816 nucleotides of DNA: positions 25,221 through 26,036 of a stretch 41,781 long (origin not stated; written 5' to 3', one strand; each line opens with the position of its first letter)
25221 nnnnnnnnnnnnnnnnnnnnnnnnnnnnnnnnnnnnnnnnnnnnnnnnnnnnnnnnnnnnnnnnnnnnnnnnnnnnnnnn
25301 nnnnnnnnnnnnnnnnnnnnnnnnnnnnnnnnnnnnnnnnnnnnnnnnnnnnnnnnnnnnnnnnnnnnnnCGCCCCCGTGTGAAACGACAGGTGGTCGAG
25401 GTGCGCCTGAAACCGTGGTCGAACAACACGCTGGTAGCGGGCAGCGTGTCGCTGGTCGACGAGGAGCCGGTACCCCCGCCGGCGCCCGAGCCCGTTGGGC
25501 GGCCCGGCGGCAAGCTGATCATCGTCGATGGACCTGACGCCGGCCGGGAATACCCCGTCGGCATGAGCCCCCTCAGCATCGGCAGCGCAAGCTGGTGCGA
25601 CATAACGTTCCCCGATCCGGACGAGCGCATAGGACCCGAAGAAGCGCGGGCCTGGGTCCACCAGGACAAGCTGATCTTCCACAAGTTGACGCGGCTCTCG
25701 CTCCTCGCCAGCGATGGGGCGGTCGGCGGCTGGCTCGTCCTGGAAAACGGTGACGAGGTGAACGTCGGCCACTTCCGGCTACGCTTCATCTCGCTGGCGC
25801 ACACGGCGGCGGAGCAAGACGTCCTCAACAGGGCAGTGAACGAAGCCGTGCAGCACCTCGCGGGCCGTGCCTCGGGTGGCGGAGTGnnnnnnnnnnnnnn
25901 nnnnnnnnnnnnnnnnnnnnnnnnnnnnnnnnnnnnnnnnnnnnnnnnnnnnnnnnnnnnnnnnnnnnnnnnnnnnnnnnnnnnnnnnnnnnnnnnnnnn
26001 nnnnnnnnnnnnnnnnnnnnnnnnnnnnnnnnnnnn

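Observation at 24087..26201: Trans-membrane vWA(out)-FHA(in) protein encoded between the two pilin genes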

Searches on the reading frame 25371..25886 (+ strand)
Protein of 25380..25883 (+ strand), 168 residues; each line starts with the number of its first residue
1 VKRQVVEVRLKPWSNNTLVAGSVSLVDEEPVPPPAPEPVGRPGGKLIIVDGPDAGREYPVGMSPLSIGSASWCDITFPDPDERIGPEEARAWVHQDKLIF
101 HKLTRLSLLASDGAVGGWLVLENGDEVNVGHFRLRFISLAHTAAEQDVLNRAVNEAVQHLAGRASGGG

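Call 9: search_solved_structures(query=window:25380-25883:+, max_evalue=10, show_alignments=3)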
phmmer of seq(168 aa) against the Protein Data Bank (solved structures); distinct sequences matched with E-value up to 10: 10.
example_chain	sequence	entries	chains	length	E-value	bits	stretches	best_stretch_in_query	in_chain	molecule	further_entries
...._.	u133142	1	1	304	0.0015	21.6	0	101-146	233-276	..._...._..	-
2kfu_A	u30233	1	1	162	0.027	17.5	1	42-138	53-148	Rv1827 pThr 22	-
2kkl_A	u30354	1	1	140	0.027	17.5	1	42-141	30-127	Uncharacterized protein Mb1858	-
6i2p_D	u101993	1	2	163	0.028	17.5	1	42-138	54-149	Glycogen accumulation regulator GarA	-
6i2q_B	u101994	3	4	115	0.034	17.2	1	42-138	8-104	Glycogen accumulation regulator GarA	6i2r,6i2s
7rj3_A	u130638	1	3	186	0.039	17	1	42-138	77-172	Glycogen accumulation regulator GarA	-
8p5r_G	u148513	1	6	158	0.072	16.1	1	41-138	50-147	Glycogen accumulation regulator GarA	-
2kb3_A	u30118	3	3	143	0.33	14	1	41-138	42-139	Oxoglutarate dehydrogenase inhibitor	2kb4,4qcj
8p5x_G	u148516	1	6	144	0.34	13.9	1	41-138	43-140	Oxoglutarate dehydrogenase inhibitor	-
9ijj_4M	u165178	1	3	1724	1.1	12.2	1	23-107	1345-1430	Sperm flagellar protein 2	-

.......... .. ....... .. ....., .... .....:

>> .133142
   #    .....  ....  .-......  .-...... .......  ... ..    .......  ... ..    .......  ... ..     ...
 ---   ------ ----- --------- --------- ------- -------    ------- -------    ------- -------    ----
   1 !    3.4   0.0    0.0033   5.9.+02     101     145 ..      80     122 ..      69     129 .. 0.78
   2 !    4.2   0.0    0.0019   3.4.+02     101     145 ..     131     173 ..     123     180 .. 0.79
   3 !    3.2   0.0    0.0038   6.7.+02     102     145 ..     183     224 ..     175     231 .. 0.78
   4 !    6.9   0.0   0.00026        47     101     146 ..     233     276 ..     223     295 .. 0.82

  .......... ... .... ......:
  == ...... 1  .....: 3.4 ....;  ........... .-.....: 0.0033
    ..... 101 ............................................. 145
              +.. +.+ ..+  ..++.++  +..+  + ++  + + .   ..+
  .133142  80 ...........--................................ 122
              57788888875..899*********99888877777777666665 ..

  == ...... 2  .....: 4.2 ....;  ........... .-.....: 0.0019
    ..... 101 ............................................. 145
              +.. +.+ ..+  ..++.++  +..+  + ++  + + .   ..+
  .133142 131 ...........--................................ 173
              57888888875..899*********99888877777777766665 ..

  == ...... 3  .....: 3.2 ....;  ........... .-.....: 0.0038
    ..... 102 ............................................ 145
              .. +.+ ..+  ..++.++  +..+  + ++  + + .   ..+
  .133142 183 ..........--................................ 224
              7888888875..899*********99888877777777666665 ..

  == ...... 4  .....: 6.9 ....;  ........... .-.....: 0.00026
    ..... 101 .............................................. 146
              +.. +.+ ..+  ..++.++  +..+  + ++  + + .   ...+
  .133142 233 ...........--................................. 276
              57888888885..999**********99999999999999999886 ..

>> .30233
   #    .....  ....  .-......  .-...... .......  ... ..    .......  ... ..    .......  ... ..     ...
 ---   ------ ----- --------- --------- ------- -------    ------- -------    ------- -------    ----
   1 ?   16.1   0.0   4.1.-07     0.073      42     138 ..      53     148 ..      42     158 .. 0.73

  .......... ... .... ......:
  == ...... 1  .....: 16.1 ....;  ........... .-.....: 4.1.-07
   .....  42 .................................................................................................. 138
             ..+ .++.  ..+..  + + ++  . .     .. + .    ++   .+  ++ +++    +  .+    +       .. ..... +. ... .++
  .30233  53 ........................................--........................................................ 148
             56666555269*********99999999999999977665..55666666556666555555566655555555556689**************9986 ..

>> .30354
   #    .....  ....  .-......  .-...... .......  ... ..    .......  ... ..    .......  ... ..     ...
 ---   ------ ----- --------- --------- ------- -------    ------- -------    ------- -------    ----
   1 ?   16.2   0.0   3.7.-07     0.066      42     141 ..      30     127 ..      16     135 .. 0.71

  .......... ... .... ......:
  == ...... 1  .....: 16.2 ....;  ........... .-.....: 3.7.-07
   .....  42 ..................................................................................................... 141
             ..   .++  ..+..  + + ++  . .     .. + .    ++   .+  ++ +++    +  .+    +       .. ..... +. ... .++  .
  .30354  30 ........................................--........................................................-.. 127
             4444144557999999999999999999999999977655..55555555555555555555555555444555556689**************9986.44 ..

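Call 18: predict_structure(alignment_id=A2)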
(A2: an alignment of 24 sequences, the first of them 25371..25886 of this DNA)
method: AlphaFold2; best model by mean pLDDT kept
length: 172 residues; sequences in the alignment: 24
mean_pLDDT: 76.6   pTM: 0.58
mean pLDDT of the five models: 76.6, 75.9, 75.9, 74.9, 71.8
residues with pLDDT >= 90: 77; 70-90: 29; 50-70: 42; < 50: 24
segments of 3 or more residues with pLDDT < 50: 1-5, 7-10, 16-28
pLDDT, mean of each block of 10 residues (from residue 1): 46 49 44 66 83 95 95 94 87 95 85 63 96 95 69 76 68 52
secondary structure, 60 per line:
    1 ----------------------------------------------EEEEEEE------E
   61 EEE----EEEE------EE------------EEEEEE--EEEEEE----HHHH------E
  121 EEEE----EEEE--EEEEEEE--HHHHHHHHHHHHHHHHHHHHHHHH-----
elements in order: E47-53 E60-63 E68-71 E92-97 E100-105 H110-113 E120-124 E129-132 E135-141 H144-167

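Call 23: fold_search(model_id=the predicted structure, library=pdb)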
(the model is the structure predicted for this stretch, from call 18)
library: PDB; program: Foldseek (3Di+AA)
matches with E <= 10: 687; with E <= 0.001: 49
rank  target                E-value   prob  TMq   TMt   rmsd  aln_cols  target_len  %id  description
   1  6i2p_E                1.6e-06  1.00  0.46  0.73   2.7       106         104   25  Crystal structure of the Mycobacterium tuberculosis PknB kinase domain (L33E mutant) in complex with its substrate Gar (released 2019-05-22)
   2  6i2p_D                2.1e-06  1.00  0.46  0.67   2.7       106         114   25  Crystal structure of the Mycobacterium tuberculosis PknB kinase domain (L33E mutant) in complex with its substrate Gar (released 2019-05-22)
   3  7rj3_B                2.6e-06  1.00  0.46  0.73   2.6       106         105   25  Crystal Structure of the Forkhead Associated (FHA) Domain of the Glycogen Accumulation Regulator (GarA) from Mycobacte (released 2021-07-28)
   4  8p5x_G                3.9e-06  1.00  0.46  0.75   2.4       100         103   21  Single particle cryo-EM structure of the complex between Corynebacterium glutamicum homohexameric 2-oxoglutarate dehyd (released 2023-08-16)
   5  6i2q_B                3.9e-06  1.00  0.45  0.77   2.7       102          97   24  Crystal structure of the wild-type SucA domain of Mycobacterium smegmatis KGD (alpha-ketoglutarate decarboxylase), in  (released 2019-05-22)
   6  7rj3_A                3.9e-06  1.00  0.46  0.72   2.8       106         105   25  Crystal Structure of the Forkhead Associated (FHA) Domain of the Glycogen Accumulation Regulator (GarA) from Mycobacte (released 2021-07-28)
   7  7rj3_C                5.4e-06  1.00  0.46  0.75   2.8       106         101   25  Crystal Structure of the Forkhead Associated (FHA) Domain of the Glycogen Accumulation Regulator (GarA) from Mycobacte (released 2021-07-28)
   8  4qcj                  6.1e-06  1.00  0.47  0.77   2.7       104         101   21  Crystal Structure of OdhI from Corynebacterium glutamicum (released 2014-07-02)
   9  8p5r_G                6.1e-06  1.00  0.45  0.75   2.7       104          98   25  Crystal structure of full-length, homohexameric 2-oxoglutarate dehydrogenase KGD from Mycobacterium smegmatis in compl (released 2023-08-16)
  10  6i2r_B                7.2e-06  1.00  0.45  0.79   2.6       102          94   24  Crystal structure of the SucA domain of Mycobacterium smegmatis KGD (alpha-ketoglutarate decarboxylase), mutant R802A, (released 2019-05-22)
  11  8p5r_H                2.1e-05  1.00  0.45  0.78   2.7       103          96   24  Crystal structure of full-length, homohexameric 2-oxoglutarate dehydrogenase KGD from Mycobacterium smegmatis in compl (released 2023-08-16)
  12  2kb3_MODEL_1_A        3.3e-05  1.00  0.42  0.49   3.4       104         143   20  NMR Structure of the phosphorylated form of OdhI, pOdhI. (released 2009-05-05)
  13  6hc1_A                3.5e-05  1.00  0.45  0.73   3.4       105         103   18  Bdellovibrio bacteriovorus DgcB FHA in complex with phosphorylated N-terminal peptide (released 2019-08-28)
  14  3oun_A                3.5e-05  1.00  0.42  0.74   3.3        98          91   17  Crystal structure of the FhaA FHA domain complexed with the intracellular domain of Rv3910 (released 2012-02-08)
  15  3unn_A                5.5e-05  1.00  0.46  0.69   5.3       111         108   16  Monomeric structure of the human MDC1 FHA domain in complex with an MDC1 phospho-T4 peptide (released 2012-01-25)
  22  4a0e_A                9.1e-05  1.00  0.39  0.59   3.9       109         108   16  Crystal structure of the cytoplasmic N-terminal domain of Yersinia pestis YscD (released 2012-02-29)
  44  6uid                  5.2e-04  1.00  0.42  0.57   3.5       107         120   17  Structure of the cytoplasmic domain of the T3SS sorting platform protein PscD from P. aeruginosa (released 2020-10-07)
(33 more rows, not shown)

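Call 31: find_related_loci(query=A2, collection=genome_contigs, flank=10000)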
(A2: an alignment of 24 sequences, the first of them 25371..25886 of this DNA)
Query A2 (172 aa) in genome_contigs; peptide patterns used: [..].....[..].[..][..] (x = any residue, [..] = any of these).
58 stretches matched a pattern; 12 encode a relative of the query (tblastn E <= 1e-3); 12 distinct loci.
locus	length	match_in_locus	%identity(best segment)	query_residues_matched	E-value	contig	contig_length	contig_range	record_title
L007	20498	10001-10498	58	7-170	2e-58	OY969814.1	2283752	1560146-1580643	MAG: uncultured Chloroflexia bacterium isolate MFD01299.bin.1.79 genome assembly, chromosome: 1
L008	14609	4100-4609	52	1-170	1e-55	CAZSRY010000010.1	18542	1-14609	MAG TPA_asm: uncultured Dehalococcoidia bacterium isolate binchicken_co89_500 genome assembly, contig: NODE_5338_length_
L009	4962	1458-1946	55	1-163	2e-55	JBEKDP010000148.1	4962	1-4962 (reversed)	MAG: Dehalococcoidia bacterium isolate SPRUCE 186 SPRUCE_186_148, whole genome shotgun sequence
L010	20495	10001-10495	56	1-164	4e-54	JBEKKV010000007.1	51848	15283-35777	MAG: Dehalococcoidia bacterium isolate SPRUCE 355 SPRUCE_355_7, whole genome shotgun sequence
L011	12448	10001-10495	56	1-164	9e-54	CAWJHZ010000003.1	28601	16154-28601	MAG: uncultured Chloroflexia bacterium isolate MFD03726.bin.1.230 genome assembly, contig: contig_115434, whole genome s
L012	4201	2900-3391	56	1-163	7e-50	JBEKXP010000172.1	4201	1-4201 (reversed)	MAG: Dehalococcoidia bacterium isolate SPRUCE 654 SPRUCE_654_172, whole genome shotgun sequence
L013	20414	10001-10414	58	1-142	4e-47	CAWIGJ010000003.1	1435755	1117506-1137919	MAG: uncultured Chloroflexia bacterium isolate MFD03726.bin.1.243 genome assembly, contig: contig_31232, whole genome sh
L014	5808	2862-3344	50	7-170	3e-44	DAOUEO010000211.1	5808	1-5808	MAG TPA_asm: Dehalococcoidia bacterium isolate N6_292 k139_1438412, whole genome shotgun sequence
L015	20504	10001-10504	46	1-164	3e-42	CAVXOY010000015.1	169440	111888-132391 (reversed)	MAG: uncultured Chloroflexia bacterium isolate MFD00709.bin.2.102 genome assembly, contig: contig_41488, whole genome sh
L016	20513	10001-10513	50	1-170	2e-50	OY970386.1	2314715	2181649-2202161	MAG: uncultured Chloroflexia bacterium isolate MFD03726.bin.c.14 genome assembly, chromosome: 1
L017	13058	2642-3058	43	1-143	4e-29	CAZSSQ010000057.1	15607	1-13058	MAG TPA_asm: uncultured Dehalococcoidia bacterium isolate binchicken_co89_553 genome assembly, contig: NODE_7007_length_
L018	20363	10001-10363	37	12-136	1e-22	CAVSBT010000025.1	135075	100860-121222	MAG: uncultured Chloroflexia bacterium isolate MFD04408.bin.2.164 genome assembly, contig: contig_35955, whole genome sh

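Call 41: search_protein_representatives(alignment_id=A2)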
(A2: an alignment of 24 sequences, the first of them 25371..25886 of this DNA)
Query: 24 sequences, 170 profile positions. Proteins with E-value up to 0.001 (for the whole library): 1161; up to 1e-10: 348; up to 1e-30: 43. The best 150 are listed.
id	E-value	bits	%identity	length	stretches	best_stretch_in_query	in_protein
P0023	3.1e-71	254.7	-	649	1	1-169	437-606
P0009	1.6e-62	226.3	-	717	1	1-168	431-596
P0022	2.8e-58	212.5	-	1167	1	4-157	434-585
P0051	3.1e-58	212.3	-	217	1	39-168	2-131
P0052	7.4e-56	204.6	-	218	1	6-167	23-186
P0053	1.5e-55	203.6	-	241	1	12-166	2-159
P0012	1.7e-54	200.2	-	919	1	1-162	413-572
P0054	1.1e-52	194.3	-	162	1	52-169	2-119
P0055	3.8e-50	186.1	-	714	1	1-167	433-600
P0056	1.5e-48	180.9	-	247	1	4-149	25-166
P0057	1.6e-48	180.8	-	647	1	5-158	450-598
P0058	1.6e-48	180.7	-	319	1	2-158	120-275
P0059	1.6e-48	180.7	-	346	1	2-154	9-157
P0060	7.8e-46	172.0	-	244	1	6-148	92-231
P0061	1.2e-44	168.2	-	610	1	5-150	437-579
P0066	4.8e-35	136.9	-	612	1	10-150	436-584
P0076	4.9e-33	130.4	-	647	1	4-144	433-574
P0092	2.4e-30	121.6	-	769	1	9-153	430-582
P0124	2.4e-27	111.8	-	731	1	27-155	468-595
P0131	2.8e-26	108.4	-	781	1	8-150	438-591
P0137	4.8e-26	107.6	-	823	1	36-152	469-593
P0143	1.1e-25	106.4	-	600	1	37-164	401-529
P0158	3.6e-24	101.5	-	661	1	43-143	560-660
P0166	2.5e-23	98.8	-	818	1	35-150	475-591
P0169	5.2e-23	97.7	-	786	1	30-145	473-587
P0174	6.1e-22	94.2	-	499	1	34-145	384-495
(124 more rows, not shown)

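Call 43: find_encoding_contigs(protein=P0131, flank=10000, max_places=2)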
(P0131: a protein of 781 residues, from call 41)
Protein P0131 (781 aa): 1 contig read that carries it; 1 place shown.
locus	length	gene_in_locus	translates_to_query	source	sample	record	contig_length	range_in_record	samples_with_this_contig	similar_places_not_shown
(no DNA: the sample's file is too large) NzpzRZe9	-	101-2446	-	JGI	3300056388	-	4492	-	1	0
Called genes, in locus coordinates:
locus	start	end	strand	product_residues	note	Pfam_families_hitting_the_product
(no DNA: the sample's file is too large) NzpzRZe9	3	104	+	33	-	?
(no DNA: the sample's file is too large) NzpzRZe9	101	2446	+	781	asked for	PF00092:VWA, PF13519:VWA_2, PF13768:VWA_3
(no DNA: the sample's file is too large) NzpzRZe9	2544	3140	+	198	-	PF04542:Sigma70_r2, PF08281:Sigma70_r4_2, PF04545:Sigma70_r4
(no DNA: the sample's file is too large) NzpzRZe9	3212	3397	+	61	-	-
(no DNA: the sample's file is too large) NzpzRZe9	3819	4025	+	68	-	PF04964:Flp_Fap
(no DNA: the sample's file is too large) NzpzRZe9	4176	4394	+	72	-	PF04964:Flp_Fap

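Call 44: find_encoding_contigs(protein=P0076, flank=10000, max_places=2)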
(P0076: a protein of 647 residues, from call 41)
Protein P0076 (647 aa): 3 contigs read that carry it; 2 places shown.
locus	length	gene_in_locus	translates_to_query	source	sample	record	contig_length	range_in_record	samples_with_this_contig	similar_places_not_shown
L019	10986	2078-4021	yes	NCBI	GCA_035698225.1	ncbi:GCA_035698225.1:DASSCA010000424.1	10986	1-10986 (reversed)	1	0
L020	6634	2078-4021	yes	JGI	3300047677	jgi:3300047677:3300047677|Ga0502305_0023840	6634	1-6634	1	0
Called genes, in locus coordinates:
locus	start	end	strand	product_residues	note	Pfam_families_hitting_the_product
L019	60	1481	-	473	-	-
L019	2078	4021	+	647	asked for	PF05762:VWA_CoxE (weak), PF00092:VWA, PF13519:VWA_2, PF13768:VWA_3, PF17957:Big_7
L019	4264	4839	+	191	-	PF04542:Sigma70_r2, PF08281:Sigma70_r4_2, PF04545:Sigma70_r4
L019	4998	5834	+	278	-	PF08666:SAF (weak), PF16976:RcpC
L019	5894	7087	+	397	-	PF00072:Response_reg, PF00142:Fer4_NifH (weak), PF01656:CbiA, PF06564:CBP_BcsQ, PF09140:MipZ, PF10609:ParA, PF13614:AAA_31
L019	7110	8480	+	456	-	PF00437:T2SSE, PF27713:UCP018868 (weak)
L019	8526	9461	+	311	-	PF00482:T2SSF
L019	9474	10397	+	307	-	PF00482:T2SSF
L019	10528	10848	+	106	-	PF03992:ABM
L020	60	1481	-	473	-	-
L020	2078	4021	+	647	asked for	PF05762:VWA_CoxE (weak), PF00092:VWA, PF13519:VWA_2, PF13768:VWA_3, PF17957:Big_7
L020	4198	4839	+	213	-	PF04542:Sigma70_r2, PF08281:Sigma70_r4_2, PF04545:Sigma70_r4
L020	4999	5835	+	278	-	PF08666:SAF (weak), PF16976:RcpC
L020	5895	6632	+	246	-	?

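Call 47: search_protein_families(library=pfam, proteins=[P0092, P0137, P0166, P0143], max_evalue=0.01)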
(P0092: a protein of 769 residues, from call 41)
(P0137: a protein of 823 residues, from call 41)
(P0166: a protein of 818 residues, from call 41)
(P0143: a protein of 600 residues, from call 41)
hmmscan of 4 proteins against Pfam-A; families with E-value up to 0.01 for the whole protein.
P0092 (769 aa): 7 families
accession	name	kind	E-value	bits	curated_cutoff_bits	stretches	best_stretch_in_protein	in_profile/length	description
PF00092.34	VWA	-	9.8e-20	71.9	23.8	1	77-229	2-164/174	von Willebrand factor type A domain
PF13519.12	VWA_2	-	2.1e-18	67.4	27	1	77-176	1-106/107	von Willebrand factor type A domain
PF13768.12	VWA_3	-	3.9e-14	53.4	27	1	77-223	3-152/155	von Willebrand factor type A domain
PF05762.20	VWA_CoxE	-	1e-06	28.8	26.4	1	71-192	53-175/222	VWA domain containing CoxE-like protein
PF17957.7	Big_7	-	9.9e-05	23.4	24.1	1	302-361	9-70/70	Bacterial Ig domain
PF07002.22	Copine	-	0.00028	20.9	27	1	112-207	51-148/218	Copine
PF09967.15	DUF2201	-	0.00074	20.1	26.4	1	77-159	1-78/123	VWA-like domain (DUF2201)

P0137 (823 aa): 5 families
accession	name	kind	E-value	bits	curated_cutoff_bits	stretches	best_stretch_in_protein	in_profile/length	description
PF00092.34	VWA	-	1.2e-15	58.6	23.8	1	88-245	2-169/174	von Willebrand factor type A domain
PF13519.12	VWA_2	-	1.4e-14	55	27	1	88-187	1-106/107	von Willebrand factor type A domain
PF13768.12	VWA_3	-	2.3e-09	37.9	27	1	87-233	2-151/155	von Willebrand factor type A domain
PF17957.7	Big_7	-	0.0011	19.9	24.1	1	320-371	18-70/70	Bacterial Ig domain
PF05762.20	VWA_CoxE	-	0.0053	16.7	26.4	1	77-211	46-183/222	VWA domain containing CoxE-like protein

P0166 (818 aa): 5 families
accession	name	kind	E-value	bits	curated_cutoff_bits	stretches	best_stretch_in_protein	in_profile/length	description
PF00092.34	VWA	-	3.4e-17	63.7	23.8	1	103-251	1-157/174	von Willebrand factor type A domain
PF13519.12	VWA_2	-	9.4e-15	55.6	27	1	104-204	1-106/107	von Willebrand factor type A domain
PF13768.12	VWA_3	-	2.5e-10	41.1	27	1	103-251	2-152/155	von Willebrand factor type A domain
PF17957.7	Big_7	-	5.1e-10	40.3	24.1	1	320-384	4-70/70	Bacterial Ig domain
PF04811.21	Sec23_trunk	-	0.0002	21.5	27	1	106-150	8-54/241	Sec23/Sec24 trunk domain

P0143 (600 aa): 5 families
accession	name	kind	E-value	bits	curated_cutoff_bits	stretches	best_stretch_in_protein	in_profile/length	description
PF00092.34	VWA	-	2.4e-16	60.9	23.8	1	34-190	1-167/174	von Willebrand factor type A domain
PF13519.12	VWA_2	-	4.6e-14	53.4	27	1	35-134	1-106/107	von Willebrand factor type A domain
PF13768.12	VWA_3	-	5.5e-12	46.4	27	1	34-181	2-152/155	von Willebrand factor type A domain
PF05762.20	VWA_CoxE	-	0.00051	20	26.4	1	34-144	58-169/222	VWA domain containing CoxE-like protein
PF17957.7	Big_7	-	0.0011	20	24.1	1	260-314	16-70/70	Bacterial Ig domain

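Call 60: find_encoding_contigs(protein=P0166, flank=10000, max_places=2)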
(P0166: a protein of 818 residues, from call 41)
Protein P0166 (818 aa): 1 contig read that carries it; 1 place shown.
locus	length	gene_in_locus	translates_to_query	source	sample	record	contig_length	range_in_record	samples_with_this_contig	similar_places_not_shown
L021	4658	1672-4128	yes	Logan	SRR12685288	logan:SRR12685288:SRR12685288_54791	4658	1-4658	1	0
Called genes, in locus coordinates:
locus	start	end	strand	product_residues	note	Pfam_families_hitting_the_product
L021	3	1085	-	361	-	?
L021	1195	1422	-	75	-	-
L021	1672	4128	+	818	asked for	PF00092:VWA, PF13768:VWA_3, PF13519:VWA_2, PF17957:Big_7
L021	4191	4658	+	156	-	?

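Call 61: find_encoding_contigs(protein=P0124, flank=10000, max_places=2)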
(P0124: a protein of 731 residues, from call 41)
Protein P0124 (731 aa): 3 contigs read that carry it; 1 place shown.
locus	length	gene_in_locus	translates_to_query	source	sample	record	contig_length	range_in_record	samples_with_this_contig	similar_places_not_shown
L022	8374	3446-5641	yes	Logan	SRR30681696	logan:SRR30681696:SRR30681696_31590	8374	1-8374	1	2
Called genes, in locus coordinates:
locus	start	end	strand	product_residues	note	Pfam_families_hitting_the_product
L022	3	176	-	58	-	?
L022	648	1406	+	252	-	PF00188:CAP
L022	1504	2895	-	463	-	-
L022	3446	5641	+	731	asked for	PF00092:VWA, PF13519:VWA_2, PF13768:VWA_3, PF17957:Big_7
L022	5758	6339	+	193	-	PF04542:Sigma70_r2, PF08281:Sigma70_r4_2, PF04545:Sigma70_r4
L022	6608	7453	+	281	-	PF08666:SAF, PF13144:ChapFlgA (weak), PF16976:RcpC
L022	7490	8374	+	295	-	?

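Call 62: find_encoding_contigs(protein=P0158, flank=10000, max_places=2)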
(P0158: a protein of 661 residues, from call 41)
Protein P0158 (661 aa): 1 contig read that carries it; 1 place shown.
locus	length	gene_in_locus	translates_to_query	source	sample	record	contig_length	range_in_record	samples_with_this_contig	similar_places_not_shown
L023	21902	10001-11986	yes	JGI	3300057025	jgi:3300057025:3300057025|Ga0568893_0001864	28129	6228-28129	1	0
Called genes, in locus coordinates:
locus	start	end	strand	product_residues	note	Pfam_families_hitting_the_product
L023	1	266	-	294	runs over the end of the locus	PF12679:ABC2_membrane_2 (weak)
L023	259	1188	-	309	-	PF00005:ABC_tran, PF13401:AAA_22 (faint), PF13304:AAA_21 (weak)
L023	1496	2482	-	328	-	-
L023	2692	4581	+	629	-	PF08448:PAS_4, PF13426:PAS_9 (weak), PF00512:HisKA, PF02518:HATPase_c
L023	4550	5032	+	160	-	PF00072:Response_reg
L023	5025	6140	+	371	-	PF00072:Response_reg, PF13481:AAA_25, PF06745:ATPase, PF23442:DUF7125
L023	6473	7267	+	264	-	-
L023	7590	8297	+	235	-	PF00072:Response_reg, PF00486:Trans_reg_C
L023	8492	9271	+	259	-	PF00072:Response_reg, PF00486:Trans_reg_C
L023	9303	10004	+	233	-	PF02518:HATPase_c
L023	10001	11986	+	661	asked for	PF00092:VWA, PF05762:VWA_CoxE, PF13519:VWA_2, PF13768:VWA_3, PF17957:Big_7 (faint), PF19077:Big_13 (faint)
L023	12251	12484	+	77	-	-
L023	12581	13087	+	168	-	PF07811:TadE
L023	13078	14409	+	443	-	-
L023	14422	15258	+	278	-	PF08666:SAF, PF16976:RcpC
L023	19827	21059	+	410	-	PF00226:DnaJ (weak), PF16697:Yop-YscD_cpl (weak), PF00498:FHA (weak)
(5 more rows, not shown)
